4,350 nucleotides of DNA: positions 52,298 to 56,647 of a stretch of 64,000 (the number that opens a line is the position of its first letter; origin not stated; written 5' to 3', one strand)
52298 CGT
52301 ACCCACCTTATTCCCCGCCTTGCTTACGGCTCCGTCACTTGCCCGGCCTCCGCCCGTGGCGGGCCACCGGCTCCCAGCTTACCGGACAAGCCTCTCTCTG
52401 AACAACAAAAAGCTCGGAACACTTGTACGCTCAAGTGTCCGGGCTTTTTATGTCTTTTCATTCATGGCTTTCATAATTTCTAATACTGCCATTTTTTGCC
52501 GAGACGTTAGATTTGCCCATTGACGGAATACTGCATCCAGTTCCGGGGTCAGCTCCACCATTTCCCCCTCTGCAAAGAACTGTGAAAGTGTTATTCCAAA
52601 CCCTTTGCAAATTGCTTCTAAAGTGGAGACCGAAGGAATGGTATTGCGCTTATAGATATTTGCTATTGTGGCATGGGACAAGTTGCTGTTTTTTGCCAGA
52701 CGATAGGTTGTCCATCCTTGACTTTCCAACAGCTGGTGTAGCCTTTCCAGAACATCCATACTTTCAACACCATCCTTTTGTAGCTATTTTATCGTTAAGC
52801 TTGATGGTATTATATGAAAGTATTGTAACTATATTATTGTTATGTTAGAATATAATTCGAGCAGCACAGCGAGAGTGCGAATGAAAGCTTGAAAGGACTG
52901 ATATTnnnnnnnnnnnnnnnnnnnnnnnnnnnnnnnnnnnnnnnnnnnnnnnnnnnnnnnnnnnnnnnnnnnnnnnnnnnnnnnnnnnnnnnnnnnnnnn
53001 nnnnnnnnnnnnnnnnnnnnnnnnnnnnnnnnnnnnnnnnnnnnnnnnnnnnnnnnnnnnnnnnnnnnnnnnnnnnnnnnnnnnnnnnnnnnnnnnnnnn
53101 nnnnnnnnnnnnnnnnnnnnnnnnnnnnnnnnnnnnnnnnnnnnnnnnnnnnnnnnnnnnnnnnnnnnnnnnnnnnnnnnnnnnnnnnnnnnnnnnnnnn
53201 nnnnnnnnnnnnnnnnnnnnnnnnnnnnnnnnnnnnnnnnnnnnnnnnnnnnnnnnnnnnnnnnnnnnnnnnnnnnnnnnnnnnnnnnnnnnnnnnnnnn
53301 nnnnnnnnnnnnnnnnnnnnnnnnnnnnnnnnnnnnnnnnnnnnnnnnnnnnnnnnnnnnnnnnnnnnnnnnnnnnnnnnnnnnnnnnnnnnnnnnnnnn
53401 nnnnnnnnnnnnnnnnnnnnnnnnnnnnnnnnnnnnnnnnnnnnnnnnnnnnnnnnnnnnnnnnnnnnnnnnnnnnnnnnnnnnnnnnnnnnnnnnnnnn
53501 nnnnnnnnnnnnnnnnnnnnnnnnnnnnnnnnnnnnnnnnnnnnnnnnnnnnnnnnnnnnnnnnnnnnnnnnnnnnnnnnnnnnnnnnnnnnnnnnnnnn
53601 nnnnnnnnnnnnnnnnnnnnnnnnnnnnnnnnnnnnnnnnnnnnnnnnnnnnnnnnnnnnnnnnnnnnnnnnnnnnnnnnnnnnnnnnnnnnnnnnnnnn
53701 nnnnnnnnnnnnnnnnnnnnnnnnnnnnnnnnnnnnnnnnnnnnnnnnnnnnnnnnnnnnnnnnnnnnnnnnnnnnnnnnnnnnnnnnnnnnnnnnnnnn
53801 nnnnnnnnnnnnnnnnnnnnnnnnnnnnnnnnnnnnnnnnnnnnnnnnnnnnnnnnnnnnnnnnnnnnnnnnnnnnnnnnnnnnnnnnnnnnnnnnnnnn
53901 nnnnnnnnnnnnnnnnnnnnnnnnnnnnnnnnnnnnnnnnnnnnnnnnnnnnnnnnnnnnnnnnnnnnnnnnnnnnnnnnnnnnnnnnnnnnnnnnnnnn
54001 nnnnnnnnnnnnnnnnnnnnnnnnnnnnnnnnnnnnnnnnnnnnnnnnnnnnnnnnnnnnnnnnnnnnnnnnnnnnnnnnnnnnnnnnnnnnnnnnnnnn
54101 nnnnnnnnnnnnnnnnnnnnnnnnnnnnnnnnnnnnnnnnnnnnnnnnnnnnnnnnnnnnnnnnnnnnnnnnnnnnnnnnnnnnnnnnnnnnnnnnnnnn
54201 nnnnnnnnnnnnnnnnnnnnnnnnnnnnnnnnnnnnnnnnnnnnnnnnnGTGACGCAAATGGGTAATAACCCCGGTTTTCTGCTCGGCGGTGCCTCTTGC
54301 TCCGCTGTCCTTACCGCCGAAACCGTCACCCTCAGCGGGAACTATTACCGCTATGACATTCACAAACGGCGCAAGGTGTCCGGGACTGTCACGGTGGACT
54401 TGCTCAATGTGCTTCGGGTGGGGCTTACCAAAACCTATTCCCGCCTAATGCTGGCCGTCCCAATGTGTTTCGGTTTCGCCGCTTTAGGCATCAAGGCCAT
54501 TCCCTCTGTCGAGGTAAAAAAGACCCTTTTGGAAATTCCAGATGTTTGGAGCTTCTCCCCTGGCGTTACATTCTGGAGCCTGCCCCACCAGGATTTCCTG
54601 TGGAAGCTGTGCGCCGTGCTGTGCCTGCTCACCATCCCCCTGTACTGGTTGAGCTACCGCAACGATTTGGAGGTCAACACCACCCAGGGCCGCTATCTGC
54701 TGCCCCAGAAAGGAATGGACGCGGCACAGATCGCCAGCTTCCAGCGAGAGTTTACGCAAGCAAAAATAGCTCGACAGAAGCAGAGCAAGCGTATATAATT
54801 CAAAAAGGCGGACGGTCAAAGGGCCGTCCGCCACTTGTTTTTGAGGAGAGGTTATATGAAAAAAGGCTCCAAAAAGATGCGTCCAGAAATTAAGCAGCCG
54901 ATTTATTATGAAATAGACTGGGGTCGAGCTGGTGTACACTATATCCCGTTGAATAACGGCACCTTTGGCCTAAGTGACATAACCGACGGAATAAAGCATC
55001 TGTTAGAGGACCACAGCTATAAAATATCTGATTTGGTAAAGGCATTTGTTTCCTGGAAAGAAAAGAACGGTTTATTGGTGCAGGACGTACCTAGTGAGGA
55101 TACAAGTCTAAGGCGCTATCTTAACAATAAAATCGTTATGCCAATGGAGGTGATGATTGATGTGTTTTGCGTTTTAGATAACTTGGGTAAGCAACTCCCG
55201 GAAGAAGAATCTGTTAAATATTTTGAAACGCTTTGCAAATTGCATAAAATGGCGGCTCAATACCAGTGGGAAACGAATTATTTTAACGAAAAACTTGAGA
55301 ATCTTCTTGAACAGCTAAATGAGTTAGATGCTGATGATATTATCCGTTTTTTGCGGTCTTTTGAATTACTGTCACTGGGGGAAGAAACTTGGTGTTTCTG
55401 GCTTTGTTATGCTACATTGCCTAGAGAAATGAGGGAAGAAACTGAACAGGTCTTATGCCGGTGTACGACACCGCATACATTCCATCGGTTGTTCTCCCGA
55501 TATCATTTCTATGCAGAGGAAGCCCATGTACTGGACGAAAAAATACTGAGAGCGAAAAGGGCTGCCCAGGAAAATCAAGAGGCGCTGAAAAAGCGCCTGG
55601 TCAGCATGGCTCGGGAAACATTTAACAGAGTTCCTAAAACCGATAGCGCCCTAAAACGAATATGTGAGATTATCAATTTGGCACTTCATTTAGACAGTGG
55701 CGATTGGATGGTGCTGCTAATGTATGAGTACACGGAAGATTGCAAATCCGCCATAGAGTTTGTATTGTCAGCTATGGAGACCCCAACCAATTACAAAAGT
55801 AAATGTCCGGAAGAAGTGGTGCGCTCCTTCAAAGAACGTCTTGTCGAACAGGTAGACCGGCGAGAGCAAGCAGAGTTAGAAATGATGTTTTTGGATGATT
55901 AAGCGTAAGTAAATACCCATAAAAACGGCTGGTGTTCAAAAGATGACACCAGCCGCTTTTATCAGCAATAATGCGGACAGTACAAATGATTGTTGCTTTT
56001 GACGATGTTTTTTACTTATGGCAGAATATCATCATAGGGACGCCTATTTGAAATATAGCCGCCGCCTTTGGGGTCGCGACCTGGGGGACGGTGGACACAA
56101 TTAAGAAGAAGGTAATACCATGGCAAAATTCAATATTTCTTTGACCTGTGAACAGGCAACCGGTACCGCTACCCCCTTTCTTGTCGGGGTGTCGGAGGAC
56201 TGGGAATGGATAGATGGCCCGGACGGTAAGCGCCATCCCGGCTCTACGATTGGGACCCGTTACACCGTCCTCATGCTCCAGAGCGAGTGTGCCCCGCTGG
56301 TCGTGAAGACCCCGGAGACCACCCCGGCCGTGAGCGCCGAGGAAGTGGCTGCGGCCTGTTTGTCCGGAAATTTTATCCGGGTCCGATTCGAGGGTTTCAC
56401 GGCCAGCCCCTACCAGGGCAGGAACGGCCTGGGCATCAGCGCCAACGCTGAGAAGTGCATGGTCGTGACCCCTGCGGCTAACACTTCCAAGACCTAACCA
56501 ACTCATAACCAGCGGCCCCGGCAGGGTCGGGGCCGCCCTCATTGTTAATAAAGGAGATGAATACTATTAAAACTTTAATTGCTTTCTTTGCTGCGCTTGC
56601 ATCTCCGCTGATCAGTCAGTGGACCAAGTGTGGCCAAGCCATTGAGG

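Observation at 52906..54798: Three translationally coupled paralogous membrane proteins with a beta-rich domain split by TM helices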

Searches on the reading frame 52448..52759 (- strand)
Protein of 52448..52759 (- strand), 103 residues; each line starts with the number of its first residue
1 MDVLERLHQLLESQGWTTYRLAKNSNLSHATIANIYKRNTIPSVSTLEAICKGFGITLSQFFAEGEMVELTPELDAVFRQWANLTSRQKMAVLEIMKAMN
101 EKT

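Call 3: search_protein_families(library=pfam, proteins=[window:52448-52759:-], max_evalue=1)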
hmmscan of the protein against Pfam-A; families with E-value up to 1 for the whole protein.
window:52448-52759:- (103 aa): 8 families
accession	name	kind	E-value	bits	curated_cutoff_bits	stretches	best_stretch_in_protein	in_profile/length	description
PF13443.12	HTH_26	-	2.6e-09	37.6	22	1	6-62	1-58/63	Cro/C1-type HTH DNA-binding domain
PF01381.28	HTH_3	-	8.7e-08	32.5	23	1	7-60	1-54/55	Helix-turn-helix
PF13560.12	HTH_31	-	1.4e-05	25.7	27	1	5-57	4-57/64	Helix-turn-helix domain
PF13384.12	HTH_23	-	0.00085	19.5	24.6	1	2-38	3-40/50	Homeodomain-like domain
PF07022.19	Phage_CI_repr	-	0.014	16.1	22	1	17-43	13-40/65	Bacteriophage CI repressor helix-turn-helix domain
PF12844.13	HTH_19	-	0.02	15.2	30.2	1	5-62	2-59/64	Helix-turn-helix domain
PF19698.5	DUF6197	-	0.07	13.9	24.6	1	2-53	8-48/111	Family of unknown function (DUF6197)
PF05043.19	Mga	-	0.13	13.3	21.1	1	7-38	22-53/87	Mga helix-turn-helix domain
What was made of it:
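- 52448..52759 (-): XRE-family HTH regulator, transcribed divergently from the trio. It co-occurs with the trio on different element backbones. It matches Pfam HTH_26 and HTH_3 (call 3).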

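Call 4: search_protein_families(library=ncbifam, proteins=[window:52448-52759:-], max_evalue=1)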
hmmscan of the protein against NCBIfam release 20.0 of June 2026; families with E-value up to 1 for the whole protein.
window:52448-52759:- (103 aa): 11 families
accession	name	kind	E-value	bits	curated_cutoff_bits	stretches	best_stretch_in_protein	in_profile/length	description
NF007408.0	PRK09943.1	equivalog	1.1e-09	38.1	211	1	5-68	10-73/185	HTH-type transcriptional regulator PuuR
NF041951.1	phage_RstR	subfamily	1.1e-06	28.9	80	1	1-99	1-99/108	RstR family transcriptional repressor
NF006015.0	PRK08154.1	subfamily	0.0014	17.8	204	1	5-99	33-125/314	anaerobic benzoate catabolism transcriptional regulator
TIGR00270.2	TIGR00270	equivalog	0.0031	17.3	110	1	7-65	80-138/159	multiprotein bridging factor aMBF1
NF010465.0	PRK13890.1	equivalog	0.0035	17.4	96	1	8-62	11-65/121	conjugal transfer protein TrbA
NF038139.1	Reg_Aceta_RamB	equivalog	0.029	13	700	1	5-80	5-79/465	acetate metabolism transcriptional regulator RamB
NF052239.1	antitox_spr1629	equivalog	0.046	12.8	335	1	5-90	5-91/377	spr1629 family repressor/antitoxin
NF041677.1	trans_regClgR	equivalog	0.065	13.3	170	1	7-66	13-73/113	transcriptional regulator ClgR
TIGR04381.1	HTH_TypR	domain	0.077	13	30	1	18-37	24-43/49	TyrR/PhhR family helix-turn-helix DNA-binding protein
NF049926.2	IS4_FS_Nterm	equivalog_domain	0.11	12.2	27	1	44-66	23-45/58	IS4/Tn5 family transposase DNA-binding protein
NF007294.0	PRK09767.1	equivalog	0.16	12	218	0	8-25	77-94/117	DUF559 domain-containing protein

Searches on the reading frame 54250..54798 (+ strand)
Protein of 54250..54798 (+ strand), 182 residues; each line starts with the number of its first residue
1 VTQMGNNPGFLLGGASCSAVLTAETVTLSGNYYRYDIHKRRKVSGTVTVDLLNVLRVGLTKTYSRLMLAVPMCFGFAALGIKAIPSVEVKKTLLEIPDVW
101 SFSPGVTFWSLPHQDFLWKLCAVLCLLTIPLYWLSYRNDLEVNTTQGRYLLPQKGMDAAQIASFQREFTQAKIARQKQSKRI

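Call 3: search_protein_families(library=pfam, proteins=[window:54250-54798:+], max_evalue=1)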
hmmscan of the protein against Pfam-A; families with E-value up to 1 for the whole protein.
window:54250-54798:+ (182 aa): 0 families

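Call 4: search_protein_families(library=ncbifam, proteins=[window:54250-54798:+], max_evalue=1)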
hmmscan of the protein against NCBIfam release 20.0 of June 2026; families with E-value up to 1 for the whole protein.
window:54250-54798:+ (182 aa): 0 families

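Call 17: find_homologous_proteins(query=window:54250-54798:+)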
Query window:54250-54798:+ (182 aa): 142 proteins with E <= 0.001 among 337 candidates; the best 120 are listed.
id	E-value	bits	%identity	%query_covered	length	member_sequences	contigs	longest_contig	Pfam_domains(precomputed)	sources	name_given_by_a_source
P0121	9.4e-114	395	97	98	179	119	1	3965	-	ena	-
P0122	6.3e-109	379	94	98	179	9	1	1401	-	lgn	-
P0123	1.6e-100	352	87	97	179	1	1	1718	-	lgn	-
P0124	2.5e-98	345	87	98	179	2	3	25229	-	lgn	-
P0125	1.1e-92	326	81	97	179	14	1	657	-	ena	-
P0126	2.0e-92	326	81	97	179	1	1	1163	-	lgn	-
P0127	7.1e-92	324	84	94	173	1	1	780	-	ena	-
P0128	8.4e-91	320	79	97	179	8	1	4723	-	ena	-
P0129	3.4e-89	315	78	97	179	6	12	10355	-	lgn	-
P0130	6.5e-89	314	77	98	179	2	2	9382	-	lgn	-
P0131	4.8e-88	311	77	97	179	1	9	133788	-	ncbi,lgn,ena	-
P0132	9.9e-88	310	81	94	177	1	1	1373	-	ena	-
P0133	3.2e-87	309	78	97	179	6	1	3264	-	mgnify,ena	mgnify:FL=1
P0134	7.5e-87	307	81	93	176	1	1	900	-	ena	-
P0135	9.9e-87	307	80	91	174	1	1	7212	-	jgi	-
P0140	2.4e-85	303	79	93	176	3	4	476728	-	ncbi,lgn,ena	-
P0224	8.6e-68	245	69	93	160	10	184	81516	-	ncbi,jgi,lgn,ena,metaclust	metaclust:\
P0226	3.5e-67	243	64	97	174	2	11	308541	-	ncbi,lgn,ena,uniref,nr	ncbi:hypothetical protein H8S11_07090 [Flintibacter sp. NSJ-23]|uniref:Uncharacterized protein n=1 T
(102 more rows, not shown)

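Call 28: search_protein_families(library=padloc, proteins=[window:54259-54798:+], max_evalue=1)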
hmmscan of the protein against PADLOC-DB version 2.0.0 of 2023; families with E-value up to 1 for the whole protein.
window:54259-54798:+ (179 aa): 0 families

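Call 29: search_protein_families(library=phrogs, proteins=[window:54259-54798:+], max_evalue=1)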
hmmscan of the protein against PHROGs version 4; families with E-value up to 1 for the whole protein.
window:54259-54798:+ (179 aa): 0 families

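Call 32: predict_structure(alignment_id=A5)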
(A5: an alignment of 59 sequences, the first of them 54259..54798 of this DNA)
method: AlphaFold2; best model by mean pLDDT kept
length: 179 residues; sequences in the alignment: 59
mean_pLDDT: 80.7   pTM: 0.63
mean pLDDT of the five models: 80.7, 80.6, 80.5, 80.1, 79.5
residues with pLDDT >= 90: 76; 70-90: 67; 50-70: 11; < 50: 25
segments of 3 or more residues with pLDDT < 50: 1-3, 84-105
pLDDT, mean of each block of 10 residues (from residue 1): 66 90 92 84 92 89 88 87 49 43 54 88 90 89 90 89 92 79
secondary structure, 60 per line:
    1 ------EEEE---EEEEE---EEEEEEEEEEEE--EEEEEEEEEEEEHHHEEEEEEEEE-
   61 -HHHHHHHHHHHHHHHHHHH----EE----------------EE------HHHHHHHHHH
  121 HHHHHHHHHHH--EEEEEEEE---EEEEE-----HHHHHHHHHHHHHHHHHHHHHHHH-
elements in order: E7-10 E14-18 E22-33 E36-47 E51-59 H62-80 H111-131 E134-141 E145-149 H155-178
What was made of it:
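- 54259..54798 (+): P3, 179 aa from ATG 54259 (the ORF also opens at GTG 54250). It has an N-half (aa 1-61), TM1, a conserved ~30-aa outer loop, TM2 (aa 62-131) and a C-half (aa 132-179). The AF2 model has pLDDT 80.7 (call 32).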

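Call 36: fold_search(model_id=the predicted structure, library=pdb)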
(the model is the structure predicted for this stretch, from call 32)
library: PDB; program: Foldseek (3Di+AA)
matches with E <= 10: 118; with E <= 0.001: 0
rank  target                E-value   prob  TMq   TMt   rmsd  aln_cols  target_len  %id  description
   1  5le5_b                4.1e-01  0.16  0.19  0.17  17.3       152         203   13  Native human 20S proteasome at 1.8 Angstrom (released 2016-08-17)
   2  8t0m_K                4.1e-01  0.06  0.13  0.12  26.2       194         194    8  Proteasome 20S core particle from Pre1-1 Pre4-1 Double mutant (released 2023-09-06)
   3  4eu2_K                5.7e-01  0.04  0.12  0.11  25.8       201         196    9  Crystal structure of 20s proteasome with novel inhibitor K-7174 (released 2013-05-01)
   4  1zc4_B                6.8e-01  0.69  0.32  0.49  15.7       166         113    5  Crystal structure of the Ral-binding domain of Exo84 in complex with the active RalA (released 2005-06-14)
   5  4hnz_A                6.8e-01  0.07  0.17  0.17  18.3       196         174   13  Crystal structure of eukaryotic HslV from Trypanosoma brucei (released 2013-07-10)
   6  7r04_A                1.0e+00  0.08  0.17  0.02  24.2       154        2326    8  Neurofibromin in open conformation (released 2022-03-30)
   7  8f66_H                1.0e+00  0.03  0.13  0.12  24.7       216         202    8  Thermoplasma acidophilum 20S proteasome - L81Y mutation in alpha subunit (released 2023-08-30)
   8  7ls5_K                1.0e+00  0.03  0.11  0.10  25.8       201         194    9  Cryo-EM structure of the Pre3-1 20S proteasome core particle (released 2021-04-14)
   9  9iu2_A                1.1e+00  0.08  0.22  0.10  17.8       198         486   14  Cryo-EM structure of the large serine recombinase Bxb1 in complex with attP and attB (GT/TT CDN) in the pre-strand exc (released 2026-03-04)
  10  4ydz_A                1.1e+00  0.12  0.13  0.17  13.3        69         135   16  Stress-induced protein 1 from Caenorhabditis elegans (released 2015-06-10)
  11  6bdf_1                1.4e+00  0.03  0.13  0.12  25.2       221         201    9  2.8 A resolution reconstruction of the Thermoplasma acidophilum 20S proteasome using cryo-electron microscopy (released 2017-12-27)
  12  5lzp_A                1.4e+00  0.02  0.13  0.11  25.5       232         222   10  Binding of the C-terminal GQYL motif of the bacterial proteasome activator Bpa to the 20S proteasome (released 2016-11-23)
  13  1ryp_K                1.5e+00  0.02  0.11  0.10  25.8       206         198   11  CRYSTAL STRUCTURE OF THE 20S PROTEASOME FROM YEAST AT 2.4 ANGSTROMS RESOLUTION (released 1998-04-15)
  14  4ho7_A                1.7e+00  0.04  0.16  0.17  16.1       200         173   14  Crystal structure of eukaryotic HslV from Trypanosoma brucei (released 2013-07-10)
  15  9au4_K                2.1e+00  0.18  0.15  0.34  11.8        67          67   15  Cryo-EM structure of a photosystem I variant containing an unusual plastoquinone derivative in its electron transfer c (released 2024-12-25)
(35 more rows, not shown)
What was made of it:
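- On Bacterial PH-like (PHb) superfamily: For P3, the Exo84 PH domain has the highest probability (0.69) at E 0.68 (call 36).
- The highest-probability P3 hit is the Exo84 PH domain (call 36).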

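Call 44: find_encoding_contigs(protein=P0224, flank=8000, max_places=4)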
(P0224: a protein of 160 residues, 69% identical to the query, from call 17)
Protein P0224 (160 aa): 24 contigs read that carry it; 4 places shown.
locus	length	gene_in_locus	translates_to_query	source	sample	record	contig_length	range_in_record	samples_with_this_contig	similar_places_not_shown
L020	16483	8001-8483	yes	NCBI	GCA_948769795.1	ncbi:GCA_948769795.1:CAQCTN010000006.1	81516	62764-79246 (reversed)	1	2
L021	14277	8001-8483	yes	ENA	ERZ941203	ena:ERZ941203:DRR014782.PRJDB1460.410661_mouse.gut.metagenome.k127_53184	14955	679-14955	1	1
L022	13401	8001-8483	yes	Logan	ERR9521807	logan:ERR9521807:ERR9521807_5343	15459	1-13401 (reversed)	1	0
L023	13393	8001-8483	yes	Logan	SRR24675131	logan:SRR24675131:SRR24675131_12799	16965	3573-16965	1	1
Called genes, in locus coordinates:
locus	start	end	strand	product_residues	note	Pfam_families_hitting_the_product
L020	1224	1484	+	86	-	-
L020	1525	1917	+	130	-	-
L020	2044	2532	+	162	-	-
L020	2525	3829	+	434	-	PF03235:GmrSD_N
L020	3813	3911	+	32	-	-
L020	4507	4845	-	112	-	PF01381:HTH_3, PF13443:HTH_26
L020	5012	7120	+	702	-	PF13240:Zn_Ribbon_1, PF04773:FecR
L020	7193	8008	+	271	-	PF12773:DZR (weak)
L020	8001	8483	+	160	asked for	-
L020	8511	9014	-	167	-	-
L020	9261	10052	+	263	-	-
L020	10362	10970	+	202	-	PF00239:Resolvase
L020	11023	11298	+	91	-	-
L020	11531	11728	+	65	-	PF12728:HTH_17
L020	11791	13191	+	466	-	PF14659:Phage_int_SAM_3 (weak), PF00589:Phage_integrase (weak)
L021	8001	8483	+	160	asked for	-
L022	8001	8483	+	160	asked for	-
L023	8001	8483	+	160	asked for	-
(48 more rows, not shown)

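Call 49: search_solved_structures(query=A5, max_evalue=10)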
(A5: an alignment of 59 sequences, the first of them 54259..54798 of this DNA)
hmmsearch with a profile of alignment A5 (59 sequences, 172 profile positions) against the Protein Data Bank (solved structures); distinct sequences matched with E-value up to 10: 0.

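Call 59: find_related_loci(query=A3, collection=viral_contigs, flank=10000)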
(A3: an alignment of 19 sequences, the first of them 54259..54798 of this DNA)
Query A3 (179 aa) in viral_contigs; peptide patterns used: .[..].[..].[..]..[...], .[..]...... (x = any residue, [..] = any of these).
34 stretches matched a pattern, but none encodes a relative of the query by tblastn (E <= 1e-3).

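Call 81: find_encoding_contigs(protein=P0226, flank=9000, max_places=2)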
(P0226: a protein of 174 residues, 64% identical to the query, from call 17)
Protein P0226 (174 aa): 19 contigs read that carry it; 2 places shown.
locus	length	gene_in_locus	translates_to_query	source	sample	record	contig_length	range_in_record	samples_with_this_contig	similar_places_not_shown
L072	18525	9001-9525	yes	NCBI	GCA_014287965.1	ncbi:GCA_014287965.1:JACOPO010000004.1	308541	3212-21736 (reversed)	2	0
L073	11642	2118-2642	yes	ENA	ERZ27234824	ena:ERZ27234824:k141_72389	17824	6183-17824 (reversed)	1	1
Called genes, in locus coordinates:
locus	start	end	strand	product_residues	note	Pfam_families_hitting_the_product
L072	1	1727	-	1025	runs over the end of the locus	-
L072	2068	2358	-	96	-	-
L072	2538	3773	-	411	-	PF03979:Sigma70_r1_1, PF00140:Sigma70_r1_2, PF04542:Sigma70_r2, PF04539:Sigma70_r3, PF04545:Sigma70_r4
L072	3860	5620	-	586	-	PF01807:Zn_ribbon_DnaG, PF08275:DNAG_N, PF01751:Toprim, PF13155:Toprim_2, PF13362:Toprim_3 (weak), PF13662:Toprim_4, PF10410:DnaB_bind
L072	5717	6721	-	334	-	PF01966:HD, PF13286:HD_assoc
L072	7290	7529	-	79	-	PF13443:HTH_26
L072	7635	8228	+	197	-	-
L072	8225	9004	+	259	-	-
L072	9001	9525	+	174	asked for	-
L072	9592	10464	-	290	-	-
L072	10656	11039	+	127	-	-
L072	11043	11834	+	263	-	-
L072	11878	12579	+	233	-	-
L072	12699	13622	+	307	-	PF23343:REP_ORF2-G2P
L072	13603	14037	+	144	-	-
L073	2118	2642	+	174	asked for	-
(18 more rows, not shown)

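Call 82: find_encoding_contigs(protein=P0140, flank=9000, max_places=2)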
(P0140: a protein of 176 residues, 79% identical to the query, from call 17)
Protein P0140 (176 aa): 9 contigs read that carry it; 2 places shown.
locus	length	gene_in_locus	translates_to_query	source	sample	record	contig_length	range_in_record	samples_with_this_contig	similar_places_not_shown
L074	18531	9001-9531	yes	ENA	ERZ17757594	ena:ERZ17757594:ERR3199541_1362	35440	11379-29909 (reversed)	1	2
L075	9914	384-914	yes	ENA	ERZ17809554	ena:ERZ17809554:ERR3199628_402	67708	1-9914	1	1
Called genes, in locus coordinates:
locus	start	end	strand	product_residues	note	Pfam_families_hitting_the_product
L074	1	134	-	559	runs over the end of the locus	PF25997:BSH_YhbJ (faint), PF00364:Biotin_lipoyl (faint), PF25919:BSH_CusB (faint), PF25917:BSH_RND (weak), PF25973:BSH_CzcB, PF25984:BSH_YknX, PF25954:Beta-barrel_RND_2 (weak), PF25990:Beta-barrel_YknX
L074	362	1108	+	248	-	PF01551:Peptidase_M23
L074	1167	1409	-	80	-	PF13443:HTH_26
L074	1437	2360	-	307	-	PF03389:MobA_MobL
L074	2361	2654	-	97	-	PF12958:DUF3847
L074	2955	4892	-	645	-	PF00009:GTP_EFTU, PF01926:MMR_HSR1 (faint), PF22042:EF-G_D2 (weak), PF14492:EFG_III, PF03764:EFG_IV, PF00679:EFG_C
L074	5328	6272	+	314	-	PF12784:PDDEXK_2 (weak)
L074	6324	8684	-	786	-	PF00239:Resolvase, PF07508:Recombinase, PF13408:Zn_ribbon_recom, PF14287:DUF4368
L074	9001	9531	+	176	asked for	-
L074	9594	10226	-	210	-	PF14681:UPRTase, PF00156:Pribosyltran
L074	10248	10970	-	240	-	PF00814:TsaD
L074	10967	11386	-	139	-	PF02367:TsaE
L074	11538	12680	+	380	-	PF01098:FTSW_RODA_SPOVE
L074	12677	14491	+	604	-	-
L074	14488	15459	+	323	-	-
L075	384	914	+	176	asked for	-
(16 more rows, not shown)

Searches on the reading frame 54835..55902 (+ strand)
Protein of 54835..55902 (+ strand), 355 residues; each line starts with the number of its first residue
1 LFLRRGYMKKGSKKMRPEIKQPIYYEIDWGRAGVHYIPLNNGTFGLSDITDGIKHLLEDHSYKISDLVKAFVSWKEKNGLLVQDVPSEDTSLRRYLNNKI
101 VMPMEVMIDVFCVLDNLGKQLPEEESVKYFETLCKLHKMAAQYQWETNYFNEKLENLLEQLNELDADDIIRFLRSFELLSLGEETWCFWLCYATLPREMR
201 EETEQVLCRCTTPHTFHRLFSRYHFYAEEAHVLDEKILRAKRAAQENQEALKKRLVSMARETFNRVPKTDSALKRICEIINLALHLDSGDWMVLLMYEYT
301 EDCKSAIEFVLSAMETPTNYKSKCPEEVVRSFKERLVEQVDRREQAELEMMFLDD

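Call 3: search_protein_families(library=pfam, proteins=[window:54835-55902:+], max_evalue=1)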
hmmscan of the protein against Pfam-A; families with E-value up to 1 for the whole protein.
window:54835-55902:+ (355 aa): 0 families

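Call 4: search_protein_families(library=ncbifam, proteins=[window:54835-55902:+], max_evalue=1)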
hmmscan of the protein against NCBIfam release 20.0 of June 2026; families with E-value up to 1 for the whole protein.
window:54835-55902:+ (355 aa): 1 family
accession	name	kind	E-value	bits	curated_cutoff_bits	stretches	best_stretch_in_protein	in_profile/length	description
NF006563.0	PRK09070.1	equivalog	0.025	13.2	514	1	288-347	91-150/447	aminodeoxychorismate synthase component I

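Call 28: search_protein_families(library=padloc, proteins=[window:54835-55902:+], max_evalue=1)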
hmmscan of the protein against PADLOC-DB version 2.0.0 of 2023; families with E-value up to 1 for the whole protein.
window:54835-55902:+ (355 aa): 1 family
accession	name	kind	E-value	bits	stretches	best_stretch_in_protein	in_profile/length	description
PDLC03909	NsnC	-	0.019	12.6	1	113-175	10-61/274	-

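Call 29: search_protein_families(library=phrogs, proteins=[window:54835-55902:+], max_evalue=1)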
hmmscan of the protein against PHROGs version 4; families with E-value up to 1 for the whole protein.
window:54835-55902:+ (355 aa): 2 families
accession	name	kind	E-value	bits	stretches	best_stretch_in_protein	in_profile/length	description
phrog_29743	-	unknown function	0.11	13.8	1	55-143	42-125/159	-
phrog_7630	-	unknown function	0.36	12.5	0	13-78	31-97/105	-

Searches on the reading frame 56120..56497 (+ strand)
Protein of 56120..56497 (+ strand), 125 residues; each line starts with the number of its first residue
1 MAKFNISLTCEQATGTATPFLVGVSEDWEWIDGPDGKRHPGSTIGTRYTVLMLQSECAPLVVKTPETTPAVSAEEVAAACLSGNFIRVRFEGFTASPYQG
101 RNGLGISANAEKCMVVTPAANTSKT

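Call 3: search_protein_families(library=pfam, proteins=[window:56120-56497:+], max_evalue=1)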
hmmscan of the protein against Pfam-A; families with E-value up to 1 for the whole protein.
window:56120-56497:+ (125 aa): 1 family
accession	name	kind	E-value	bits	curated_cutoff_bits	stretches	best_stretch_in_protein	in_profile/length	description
PF05428.17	CRF-BP_N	-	0.056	13.7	25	1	53-93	26-65/127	Corticotropin-releasing factor binding protein N-terminal domain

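Call 4: search_protein_families(library=ncbifam, proteins=[window:56120-56497:+], max_evalue=1)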
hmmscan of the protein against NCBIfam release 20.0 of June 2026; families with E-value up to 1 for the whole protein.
window:56120-56497:+ (125 aa): 0 families

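Call 28: search_protein_families(library=padloc, proteins=[window:56120-56497:+], max_evalue=1)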
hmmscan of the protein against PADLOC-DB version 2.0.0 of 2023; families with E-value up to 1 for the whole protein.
window:56120-56497:+ (125 aa): 0 families

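Call 29: search_protein_families(library=phrogs, proteins=[window:56120-56497:+], max_evalue=1)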
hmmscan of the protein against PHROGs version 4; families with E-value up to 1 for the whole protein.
window:56120-56497:+ (125 aa): 0 families
